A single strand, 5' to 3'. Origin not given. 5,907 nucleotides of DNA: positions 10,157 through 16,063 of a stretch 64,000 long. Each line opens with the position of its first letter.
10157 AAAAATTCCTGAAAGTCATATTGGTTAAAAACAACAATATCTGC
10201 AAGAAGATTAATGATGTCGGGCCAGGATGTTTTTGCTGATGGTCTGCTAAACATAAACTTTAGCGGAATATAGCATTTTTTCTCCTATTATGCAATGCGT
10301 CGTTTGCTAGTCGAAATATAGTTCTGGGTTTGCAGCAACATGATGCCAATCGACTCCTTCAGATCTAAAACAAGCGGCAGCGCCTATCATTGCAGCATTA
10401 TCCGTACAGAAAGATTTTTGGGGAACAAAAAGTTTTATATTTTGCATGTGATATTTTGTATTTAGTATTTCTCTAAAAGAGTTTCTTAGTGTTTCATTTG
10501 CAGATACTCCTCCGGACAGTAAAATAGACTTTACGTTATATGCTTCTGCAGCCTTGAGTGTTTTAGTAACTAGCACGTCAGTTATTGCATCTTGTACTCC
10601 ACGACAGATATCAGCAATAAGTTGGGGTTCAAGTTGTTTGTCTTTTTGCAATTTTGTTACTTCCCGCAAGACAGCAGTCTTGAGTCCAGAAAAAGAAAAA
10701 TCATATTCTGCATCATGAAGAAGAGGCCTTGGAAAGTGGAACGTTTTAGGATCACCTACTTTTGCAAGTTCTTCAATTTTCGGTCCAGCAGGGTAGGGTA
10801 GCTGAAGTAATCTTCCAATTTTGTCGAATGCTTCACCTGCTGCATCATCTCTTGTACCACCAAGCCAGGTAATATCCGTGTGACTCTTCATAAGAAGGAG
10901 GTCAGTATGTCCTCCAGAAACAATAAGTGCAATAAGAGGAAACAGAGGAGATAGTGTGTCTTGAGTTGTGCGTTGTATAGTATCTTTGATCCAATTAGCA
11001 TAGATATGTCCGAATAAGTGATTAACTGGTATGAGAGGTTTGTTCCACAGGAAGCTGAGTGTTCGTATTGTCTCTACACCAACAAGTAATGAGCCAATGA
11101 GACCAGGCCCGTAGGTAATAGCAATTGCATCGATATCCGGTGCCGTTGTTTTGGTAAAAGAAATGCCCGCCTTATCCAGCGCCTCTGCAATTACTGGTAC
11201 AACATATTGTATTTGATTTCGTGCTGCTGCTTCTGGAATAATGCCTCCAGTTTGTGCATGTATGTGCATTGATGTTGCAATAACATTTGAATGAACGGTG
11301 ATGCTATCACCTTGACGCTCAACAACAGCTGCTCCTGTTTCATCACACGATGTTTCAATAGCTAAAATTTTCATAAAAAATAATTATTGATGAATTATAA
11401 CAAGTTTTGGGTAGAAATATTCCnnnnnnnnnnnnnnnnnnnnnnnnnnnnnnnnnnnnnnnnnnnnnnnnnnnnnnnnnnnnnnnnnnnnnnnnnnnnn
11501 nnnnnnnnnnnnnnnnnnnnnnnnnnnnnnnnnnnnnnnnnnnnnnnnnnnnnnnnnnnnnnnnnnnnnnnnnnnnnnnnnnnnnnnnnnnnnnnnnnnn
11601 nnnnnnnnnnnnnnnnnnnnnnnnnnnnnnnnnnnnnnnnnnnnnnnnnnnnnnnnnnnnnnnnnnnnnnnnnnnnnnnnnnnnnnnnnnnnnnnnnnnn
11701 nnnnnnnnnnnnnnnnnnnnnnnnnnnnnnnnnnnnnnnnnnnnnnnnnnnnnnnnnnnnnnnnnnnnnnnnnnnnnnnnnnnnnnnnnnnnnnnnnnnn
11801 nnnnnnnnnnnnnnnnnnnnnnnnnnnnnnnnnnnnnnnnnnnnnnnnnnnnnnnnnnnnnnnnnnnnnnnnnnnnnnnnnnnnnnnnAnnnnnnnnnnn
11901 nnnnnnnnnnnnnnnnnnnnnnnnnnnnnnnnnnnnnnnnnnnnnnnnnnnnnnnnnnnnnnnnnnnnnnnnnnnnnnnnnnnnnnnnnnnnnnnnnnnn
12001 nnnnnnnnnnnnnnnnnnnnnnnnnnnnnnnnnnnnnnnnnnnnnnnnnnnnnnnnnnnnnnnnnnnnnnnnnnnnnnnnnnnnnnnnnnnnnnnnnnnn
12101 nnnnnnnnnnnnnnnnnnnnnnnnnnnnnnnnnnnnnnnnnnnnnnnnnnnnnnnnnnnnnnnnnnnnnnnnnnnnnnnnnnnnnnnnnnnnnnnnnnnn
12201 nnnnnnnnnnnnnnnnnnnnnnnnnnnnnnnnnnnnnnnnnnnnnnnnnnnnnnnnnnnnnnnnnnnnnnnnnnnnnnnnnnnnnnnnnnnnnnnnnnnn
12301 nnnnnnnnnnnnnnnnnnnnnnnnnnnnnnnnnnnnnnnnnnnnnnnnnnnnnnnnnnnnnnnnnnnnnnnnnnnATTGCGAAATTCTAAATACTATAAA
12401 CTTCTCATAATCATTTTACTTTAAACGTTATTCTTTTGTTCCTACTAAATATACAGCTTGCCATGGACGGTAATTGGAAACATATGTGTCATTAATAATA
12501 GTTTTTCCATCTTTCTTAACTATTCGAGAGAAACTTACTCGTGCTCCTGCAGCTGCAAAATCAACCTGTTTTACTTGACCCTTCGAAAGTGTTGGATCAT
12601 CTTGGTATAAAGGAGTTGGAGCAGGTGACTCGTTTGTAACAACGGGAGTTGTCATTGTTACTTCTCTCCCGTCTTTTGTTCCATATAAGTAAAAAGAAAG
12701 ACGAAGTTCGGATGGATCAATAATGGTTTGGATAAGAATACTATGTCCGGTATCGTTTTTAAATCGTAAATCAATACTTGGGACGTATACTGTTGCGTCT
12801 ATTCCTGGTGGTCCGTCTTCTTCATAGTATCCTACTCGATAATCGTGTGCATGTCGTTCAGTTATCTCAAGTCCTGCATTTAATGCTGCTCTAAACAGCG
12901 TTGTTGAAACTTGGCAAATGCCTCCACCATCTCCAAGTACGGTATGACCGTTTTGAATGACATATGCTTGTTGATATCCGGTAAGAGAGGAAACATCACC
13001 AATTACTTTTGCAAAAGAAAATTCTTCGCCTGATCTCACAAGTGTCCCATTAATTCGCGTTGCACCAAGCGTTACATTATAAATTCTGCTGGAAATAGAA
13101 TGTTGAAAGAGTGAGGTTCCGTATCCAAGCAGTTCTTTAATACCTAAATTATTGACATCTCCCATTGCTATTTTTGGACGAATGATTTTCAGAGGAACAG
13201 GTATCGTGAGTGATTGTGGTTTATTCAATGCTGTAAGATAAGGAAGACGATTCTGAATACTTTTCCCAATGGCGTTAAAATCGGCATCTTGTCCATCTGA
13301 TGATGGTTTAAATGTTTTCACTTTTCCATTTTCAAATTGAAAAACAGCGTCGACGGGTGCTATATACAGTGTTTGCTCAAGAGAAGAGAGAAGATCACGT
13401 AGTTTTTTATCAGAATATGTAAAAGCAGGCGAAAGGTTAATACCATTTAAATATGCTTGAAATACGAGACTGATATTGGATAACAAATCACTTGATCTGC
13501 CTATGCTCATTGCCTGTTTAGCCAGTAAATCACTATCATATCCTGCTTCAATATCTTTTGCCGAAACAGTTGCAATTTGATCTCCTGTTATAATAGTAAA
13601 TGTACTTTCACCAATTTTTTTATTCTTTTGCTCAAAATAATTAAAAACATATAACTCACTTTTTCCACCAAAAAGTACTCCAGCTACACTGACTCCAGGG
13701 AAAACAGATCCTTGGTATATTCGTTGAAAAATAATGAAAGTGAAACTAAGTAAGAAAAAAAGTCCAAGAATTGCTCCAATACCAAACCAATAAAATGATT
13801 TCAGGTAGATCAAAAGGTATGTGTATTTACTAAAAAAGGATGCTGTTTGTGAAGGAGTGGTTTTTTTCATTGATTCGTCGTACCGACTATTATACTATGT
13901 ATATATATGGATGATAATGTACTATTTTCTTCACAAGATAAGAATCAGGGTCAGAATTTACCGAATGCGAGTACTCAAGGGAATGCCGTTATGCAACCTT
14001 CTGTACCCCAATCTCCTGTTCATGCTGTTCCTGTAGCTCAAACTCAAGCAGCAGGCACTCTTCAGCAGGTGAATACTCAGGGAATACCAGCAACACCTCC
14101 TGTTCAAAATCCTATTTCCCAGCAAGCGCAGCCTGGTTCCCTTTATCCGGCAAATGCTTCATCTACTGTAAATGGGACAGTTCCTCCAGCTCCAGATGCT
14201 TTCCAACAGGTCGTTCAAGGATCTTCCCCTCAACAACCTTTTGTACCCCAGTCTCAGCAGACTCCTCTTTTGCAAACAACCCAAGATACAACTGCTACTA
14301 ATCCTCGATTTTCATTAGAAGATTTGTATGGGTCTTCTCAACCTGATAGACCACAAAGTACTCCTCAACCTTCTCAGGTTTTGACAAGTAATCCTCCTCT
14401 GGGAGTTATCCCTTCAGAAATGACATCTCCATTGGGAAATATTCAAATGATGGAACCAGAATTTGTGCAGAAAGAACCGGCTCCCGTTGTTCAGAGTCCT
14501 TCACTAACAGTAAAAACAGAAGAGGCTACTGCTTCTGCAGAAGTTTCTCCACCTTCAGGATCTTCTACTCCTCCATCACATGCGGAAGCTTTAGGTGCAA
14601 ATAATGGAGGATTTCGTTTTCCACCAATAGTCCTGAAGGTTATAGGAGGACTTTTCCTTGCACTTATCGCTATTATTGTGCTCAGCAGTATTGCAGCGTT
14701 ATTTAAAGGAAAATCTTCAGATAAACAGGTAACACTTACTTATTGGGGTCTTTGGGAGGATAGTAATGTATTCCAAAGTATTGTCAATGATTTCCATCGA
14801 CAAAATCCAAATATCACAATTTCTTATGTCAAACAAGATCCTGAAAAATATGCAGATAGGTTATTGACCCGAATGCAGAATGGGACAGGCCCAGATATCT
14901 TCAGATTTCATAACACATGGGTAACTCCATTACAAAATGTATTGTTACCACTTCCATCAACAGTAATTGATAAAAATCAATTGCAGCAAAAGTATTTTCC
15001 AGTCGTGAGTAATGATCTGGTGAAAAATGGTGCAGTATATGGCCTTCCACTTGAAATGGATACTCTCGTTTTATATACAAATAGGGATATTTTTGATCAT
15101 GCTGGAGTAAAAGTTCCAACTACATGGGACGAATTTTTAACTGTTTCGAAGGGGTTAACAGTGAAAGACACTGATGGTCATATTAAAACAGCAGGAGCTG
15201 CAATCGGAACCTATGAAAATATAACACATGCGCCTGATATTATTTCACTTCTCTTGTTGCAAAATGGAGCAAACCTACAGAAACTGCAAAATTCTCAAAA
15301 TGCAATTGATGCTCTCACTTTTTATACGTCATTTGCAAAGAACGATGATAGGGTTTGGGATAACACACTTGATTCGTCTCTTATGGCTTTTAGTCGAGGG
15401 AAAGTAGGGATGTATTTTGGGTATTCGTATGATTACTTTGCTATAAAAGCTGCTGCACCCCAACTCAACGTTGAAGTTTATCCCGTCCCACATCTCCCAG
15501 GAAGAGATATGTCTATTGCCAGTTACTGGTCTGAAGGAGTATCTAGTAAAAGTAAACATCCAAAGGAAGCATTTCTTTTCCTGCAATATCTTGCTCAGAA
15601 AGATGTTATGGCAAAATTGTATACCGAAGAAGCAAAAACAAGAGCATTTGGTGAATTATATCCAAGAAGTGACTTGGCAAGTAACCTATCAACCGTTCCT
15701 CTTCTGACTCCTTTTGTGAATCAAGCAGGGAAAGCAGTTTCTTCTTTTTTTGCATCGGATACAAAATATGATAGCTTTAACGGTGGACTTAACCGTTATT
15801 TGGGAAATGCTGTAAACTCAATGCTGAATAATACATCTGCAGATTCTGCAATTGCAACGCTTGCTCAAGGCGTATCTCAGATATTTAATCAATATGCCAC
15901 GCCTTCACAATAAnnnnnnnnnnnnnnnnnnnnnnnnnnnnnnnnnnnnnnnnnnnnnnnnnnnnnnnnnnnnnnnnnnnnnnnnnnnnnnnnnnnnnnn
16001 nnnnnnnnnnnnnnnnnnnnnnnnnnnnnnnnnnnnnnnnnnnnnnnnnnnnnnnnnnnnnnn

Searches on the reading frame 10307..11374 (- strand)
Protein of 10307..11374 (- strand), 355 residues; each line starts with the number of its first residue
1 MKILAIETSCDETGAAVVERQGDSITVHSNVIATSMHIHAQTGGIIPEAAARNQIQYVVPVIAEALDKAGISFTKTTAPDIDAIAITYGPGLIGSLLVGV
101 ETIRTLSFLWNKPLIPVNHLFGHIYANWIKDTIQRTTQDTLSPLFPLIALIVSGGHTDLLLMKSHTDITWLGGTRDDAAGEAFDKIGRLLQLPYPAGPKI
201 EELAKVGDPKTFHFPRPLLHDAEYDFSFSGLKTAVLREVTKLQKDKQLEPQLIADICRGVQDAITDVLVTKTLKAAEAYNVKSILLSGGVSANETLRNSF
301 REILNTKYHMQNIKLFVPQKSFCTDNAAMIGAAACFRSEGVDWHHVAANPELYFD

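Call 21: search_protein_families(library=pfam, proteins=[window:10307-11374:-], max_evalue=0.001)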
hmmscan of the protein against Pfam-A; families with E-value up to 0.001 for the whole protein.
window:10307-11374:- (355 aa): 2 families
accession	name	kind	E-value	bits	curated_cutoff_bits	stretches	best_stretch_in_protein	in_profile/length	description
PF00814.31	TsaD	-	5.9e-83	279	24.8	1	27-331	2-263/264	tRNA N6-adenosine threonylcarbamoyltransferase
PF22521.2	HypF_C_2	-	5.9e-06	26.7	27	1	237-324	150-233/241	Carbamoyltransferase, Kae1-like Domain, second subdomain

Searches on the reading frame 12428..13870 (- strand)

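Call 21: search_protein_families(library=pfam, proteins=[window:12428-13870:-], max_evalue=0.001)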
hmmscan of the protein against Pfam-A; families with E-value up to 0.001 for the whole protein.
window:12428-13870:- (480 aa): 3 families
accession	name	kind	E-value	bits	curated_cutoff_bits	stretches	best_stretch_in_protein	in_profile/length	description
PF04294.18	VanW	-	1.1e-43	148.3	27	1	262-394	2-130/130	VanW like protein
PF12229.13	PG_binding_4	-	5.8e-14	52.7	22.1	1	101-209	2-108/117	Putative peptidoglycan binding domain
PF07501.17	G5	-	0.00011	22.8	23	1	410-479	4-75/75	G5 domain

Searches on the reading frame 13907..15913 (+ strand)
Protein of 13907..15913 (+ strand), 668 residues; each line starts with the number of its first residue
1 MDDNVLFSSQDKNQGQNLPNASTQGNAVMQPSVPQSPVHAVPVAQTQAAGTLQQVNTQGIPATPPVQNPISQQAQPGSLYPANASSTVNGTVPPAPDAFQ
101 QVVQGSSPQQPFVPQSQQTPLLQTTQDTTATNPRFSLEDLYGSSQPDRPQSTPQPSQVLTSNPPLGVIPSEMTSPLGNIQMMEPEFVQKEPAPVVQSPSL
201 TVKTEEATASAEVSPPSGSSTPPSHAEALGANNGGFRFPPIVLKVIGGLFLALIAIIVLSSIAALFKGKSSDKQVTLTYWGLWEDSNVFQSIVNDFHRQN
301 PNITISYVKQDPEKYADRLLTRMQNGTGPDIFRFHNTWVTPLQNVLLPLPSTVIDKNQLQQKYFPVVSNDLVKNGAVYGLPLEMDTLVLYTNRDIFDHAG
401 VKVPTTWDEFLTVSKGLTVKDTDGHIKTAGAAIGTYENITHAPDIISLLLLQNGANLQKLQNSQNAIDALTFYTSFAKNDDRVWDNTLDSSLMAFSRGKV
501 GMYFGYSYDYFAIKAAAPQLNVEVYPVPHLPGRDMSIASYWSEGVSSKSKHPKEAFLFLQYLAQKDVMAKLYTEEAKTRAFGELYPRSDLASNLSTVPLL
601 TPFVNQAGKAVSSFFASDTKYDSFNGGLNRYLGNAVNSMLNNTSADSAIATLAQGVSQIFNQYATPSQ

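Call 21: search_protein_families(library=pfam, proteins=[window:13907-15913:+], max_evalue=0.001)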
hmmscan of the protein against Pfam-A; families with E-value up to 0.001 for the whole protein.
window:13907-15913:+ (668 aa): 2 families
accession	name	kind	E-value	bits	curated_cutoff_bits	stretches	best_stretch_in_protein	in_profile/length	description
PF01547.30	SBP_bac_1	-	7.5e-35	121.8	26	1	288-568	9-306/307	Bacterial extracellular solute-binding protein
PF13416.11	SBP_bac_8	-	2.2e-32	113.4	27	1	292-573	2-254/279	Bacterial extracellular solute-binding protein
